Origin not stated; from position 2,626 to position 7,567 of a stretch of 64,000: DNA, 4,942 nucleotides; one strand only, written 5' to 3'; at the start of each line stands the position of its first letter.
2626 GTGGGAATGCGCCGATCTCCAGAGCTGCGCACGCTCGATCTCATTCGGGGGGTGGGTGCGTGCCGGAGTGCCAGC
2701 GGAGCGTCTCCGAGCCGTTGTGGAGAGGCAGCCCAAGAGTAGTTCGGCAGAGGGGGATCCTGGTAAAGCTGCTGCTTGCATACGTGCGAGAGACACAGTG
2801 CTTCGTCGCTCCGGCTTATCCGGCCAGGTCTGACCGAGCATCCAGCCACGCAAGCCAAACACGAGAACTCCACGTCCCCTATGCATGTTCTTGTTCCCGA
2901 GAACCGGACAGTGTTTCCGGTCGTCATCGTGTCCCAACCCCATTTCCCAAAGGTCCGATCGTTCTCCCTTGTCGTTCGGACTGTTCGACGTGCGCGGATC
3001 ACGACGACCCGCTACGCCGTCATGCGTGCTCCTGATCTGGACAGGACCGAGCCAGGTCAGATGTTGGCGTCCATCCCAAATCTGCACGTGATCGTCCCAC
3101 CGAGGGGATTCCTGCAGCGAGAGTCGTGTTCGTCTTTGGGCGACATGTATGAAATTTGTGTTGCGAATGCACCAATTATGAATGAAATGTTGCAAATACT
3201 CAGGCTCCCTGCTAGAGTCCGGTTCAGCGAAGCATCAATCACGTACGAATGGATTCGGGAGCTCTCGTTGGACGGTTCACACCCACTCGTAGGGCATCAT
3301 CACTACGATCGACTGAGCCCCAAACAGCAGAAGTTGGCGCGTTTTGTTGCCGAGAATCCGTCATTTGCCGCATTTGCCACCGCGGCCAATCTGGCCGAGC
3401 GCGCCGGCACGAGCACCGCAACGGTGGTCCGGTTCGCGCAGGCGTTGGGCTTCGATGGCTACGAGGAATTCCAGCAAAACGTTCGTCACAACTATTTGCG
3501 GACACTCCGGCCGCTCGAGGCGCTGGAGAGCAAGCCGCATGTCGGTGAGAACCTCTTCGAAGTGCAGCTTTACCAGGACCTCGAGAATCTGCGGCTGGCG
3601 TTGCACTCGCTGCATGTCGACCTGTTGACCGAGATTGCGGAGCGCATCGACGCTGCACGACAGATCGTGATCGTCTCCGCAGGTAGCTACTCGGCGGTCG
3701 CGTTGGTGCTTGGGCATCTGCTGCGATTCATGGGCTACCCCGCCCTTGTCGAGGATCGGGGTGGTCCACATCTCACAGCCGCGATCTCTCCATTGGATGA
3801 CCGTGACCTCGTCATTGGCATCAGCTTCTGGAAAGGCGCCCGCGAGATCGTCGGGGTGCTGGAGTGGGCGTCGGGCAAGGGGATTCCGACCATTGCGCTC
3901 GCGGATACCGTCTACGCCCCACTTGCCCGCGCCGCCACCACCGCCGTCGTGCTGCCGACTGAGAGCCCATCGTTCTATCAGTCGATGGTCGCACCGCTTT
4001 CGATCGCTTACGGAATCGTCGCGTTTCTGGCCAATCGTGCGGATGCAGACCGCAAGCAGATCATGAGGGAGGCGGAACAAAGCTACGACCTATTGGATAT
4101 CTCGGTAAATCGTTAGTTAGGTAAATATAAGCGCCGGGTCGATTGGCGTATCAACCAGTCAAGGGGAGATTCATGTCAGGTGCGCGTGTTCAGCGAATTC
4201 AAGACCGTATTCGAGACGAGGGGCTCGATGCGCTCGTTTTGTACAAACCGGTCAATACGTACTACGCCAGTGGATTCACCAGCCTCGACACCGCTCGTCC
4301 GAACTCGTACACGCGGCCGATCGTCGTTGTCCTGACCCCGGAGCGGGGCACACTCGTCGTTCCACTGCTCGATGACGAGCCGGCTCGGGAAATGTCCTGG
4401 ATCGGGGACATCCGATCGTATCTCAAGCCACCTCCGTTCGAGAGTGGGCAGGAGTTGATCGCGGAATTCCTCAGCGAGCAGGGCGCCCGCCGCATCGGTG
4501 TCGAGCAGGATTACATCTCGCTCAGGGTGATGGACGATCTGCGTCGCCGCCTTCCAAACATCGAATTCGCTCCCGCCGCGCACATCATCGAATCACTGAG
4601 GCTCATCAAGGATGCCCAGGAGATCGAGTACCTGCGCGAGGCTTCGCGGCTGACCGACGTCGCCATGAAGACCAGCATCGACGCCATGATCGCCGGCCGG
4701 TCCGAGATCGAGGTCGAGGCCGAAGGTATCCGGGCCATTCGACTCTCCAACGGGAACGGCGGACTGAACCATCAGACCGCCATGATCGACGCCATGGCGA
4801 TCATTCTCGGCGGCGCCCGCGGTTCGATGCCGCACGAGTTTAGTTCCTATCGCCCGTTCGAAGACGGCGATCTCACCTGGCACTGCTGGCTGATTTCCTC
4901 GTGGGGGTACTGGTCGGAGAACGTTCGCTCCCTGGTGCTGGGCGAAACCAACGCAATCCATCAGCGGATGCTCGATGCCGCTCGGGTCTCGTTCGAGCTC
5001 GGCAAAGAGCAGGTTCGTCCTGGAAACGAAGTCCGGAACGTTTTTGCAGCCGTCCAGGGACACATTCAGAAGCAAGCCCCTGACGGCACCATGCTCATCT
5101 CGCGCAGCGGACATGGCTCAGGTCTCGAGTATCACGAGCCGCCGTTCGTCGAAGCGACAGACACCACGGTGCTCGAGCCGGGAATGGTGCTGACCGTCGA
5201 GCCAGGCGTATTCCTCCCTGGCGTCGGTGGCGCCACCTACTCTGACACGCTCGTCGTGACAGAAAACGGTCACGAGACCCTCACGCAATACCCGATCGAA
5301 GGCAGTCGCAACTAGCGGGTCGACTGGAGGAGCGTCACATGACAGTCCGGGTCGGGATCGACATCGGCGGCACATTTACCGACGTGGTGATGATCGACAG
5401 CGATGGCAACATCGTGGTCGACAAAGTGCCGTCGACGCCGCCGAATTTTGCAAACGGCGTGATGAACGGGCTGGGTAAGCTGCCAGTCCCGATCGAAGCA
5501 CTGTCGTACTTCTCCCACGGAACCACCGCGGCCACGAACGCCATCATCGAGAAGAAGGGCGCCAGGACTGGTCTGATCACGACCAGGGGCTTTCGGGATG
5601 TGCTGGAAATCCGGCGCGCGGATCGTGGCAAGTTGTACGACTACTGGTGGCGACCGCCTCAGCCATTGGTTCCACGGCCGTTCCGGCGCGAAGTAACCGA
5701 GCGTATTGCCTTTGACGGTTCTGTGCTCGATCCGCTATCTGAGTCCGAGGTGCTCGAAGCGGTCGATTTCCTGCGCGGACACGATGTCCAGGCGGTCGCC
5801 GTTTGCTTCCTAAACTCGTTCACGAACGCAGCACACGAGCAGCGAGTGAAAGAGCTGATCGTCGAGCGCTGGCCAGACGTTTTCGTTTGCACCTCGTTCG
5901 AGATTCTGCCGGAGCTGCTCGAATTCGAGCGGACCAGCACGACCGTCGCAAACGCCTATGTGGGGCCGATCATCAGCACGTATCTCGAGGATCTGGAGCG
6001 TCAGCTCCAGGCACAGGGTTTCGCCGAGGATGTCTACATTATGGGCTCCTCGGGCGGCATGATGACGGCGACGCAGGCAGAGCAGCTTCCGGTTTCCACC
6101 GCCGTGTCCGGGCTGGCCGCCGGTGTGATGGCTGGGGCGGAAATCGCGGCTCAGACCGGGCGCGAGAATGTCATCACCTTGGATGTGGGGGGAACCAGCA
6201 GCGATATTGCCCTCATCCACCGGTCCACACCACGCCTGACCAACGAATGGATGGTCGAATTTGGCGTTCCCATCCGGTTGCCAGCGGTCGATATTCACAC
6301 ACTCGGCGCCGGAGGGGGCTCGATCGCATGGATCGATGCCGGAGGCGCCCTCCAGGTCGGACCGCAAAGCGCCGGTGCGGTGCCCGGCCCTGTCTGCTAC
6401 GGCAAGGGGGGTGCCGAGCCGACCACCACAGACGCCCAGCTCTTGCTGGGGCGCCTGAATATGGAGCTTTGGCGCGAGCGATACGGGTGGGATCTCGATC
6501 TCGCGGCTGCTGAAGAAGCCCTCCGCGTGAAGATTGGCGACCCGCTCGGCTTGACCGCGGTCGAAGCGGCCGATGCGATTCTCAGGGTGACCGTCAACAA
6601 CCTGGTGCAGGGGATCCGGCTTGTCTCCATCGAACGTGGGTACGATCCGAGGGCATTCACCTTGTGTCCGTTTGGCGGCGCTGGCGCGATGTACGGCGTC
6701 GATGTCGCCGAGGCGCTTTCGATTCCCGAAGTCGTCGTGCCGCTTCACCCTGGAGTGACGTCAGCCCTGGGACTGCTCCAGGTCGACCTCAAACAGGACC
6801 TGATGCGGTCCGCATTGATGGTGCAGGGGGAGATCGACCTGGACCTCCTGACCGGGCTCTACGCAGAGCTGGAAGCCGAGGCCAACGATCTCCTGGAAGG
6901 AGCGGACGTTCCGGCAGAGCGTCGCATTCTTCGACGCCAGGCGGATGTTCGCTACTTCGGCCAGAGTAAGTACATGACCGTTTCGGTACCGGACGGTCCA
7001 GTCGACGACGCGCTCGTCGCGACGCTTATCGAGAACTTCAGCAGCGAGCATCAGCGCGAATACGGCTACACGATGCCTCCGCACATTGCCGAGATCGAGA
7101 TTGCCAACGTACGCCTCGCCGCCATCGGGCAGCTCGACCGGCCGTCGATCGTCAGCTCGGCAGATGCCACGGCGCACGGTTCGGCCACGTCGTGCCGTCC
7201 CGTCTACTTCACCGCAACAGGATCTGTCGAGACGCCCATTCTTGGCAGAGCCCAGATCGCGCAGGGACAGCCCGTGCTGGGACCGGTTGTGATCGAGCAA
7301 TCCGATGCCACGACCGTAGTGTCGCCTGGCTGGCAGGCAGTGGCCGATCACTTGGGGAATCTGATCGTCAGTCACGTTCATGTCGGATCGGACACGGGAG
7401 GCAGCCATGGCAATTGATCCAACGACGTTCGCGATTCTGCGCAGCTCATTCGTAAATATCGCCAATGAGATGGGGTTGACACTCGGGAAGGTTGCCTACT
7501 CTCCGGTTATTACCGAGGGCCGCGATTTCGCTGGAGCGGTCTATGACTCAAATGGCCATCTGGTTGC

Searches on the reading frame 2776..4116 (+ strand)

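Call 45: search_protein_families(library=pfam, proteins=[window:2776-4116:+])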
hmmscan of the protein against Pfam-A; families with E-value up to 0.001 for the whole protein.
window:2776-4116:+ (446 aa): 2 families
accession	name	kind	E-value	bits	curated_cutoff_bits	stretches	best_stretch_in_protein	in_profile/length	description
PF01418.23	HTH_6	-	8.5e-12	45.3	28.3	1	175-238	9-72/77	Helix-turn-helix domain, rpiR family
PF01380.27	SIS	-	4.4e-10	39.9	25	1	294-410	5-124/131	SIS domain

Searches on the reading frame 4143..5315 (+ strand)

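Call 45: search_protein_families(library=pfam, proteins=[window:4143-5315:+])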
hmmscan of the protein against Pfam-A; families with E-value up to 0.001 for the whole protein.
window:4143-5315:+ (390 aa): 2 families
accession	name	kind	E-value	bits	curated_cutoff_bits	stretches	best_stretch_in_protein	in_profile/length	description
PF00557.29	Peptidase_M24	-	1.9e-33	116.5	23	1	162-374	1-208/208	Metallopeptidase family M24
PF01321.24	Creatinase_N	-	1.6e-24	87.3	22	1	15-155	1-128/128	Creatinase/Prolidase N-terminal domain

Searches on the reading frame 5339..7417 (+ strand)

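Call 45: search_protein_families(library=pfam, proteins=[window:5339-7417:+])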
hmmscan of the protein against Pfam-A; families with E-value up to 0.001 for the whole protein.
window:5339-7417:+ (692 aa): 3 families
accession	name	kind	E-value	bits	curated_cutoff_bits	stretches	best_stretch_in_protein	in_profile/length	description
PF01968.24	Hydantoinase_A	-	1.6e-85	287.3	22.9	1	198-486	1-289/291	Hydantoinase/oxoprolinase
PF05378.19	Hydant_A_N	-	4.5e-51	173.5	25.2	1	4-176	1-174/176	Hydantoinase/oxoprolinase N-terminal region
PF19278.4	Hydant_A_C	-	5.9e-07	29.5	21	1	504-671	14-184/193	Hydantoinase/oxoprolinase C-terminal domain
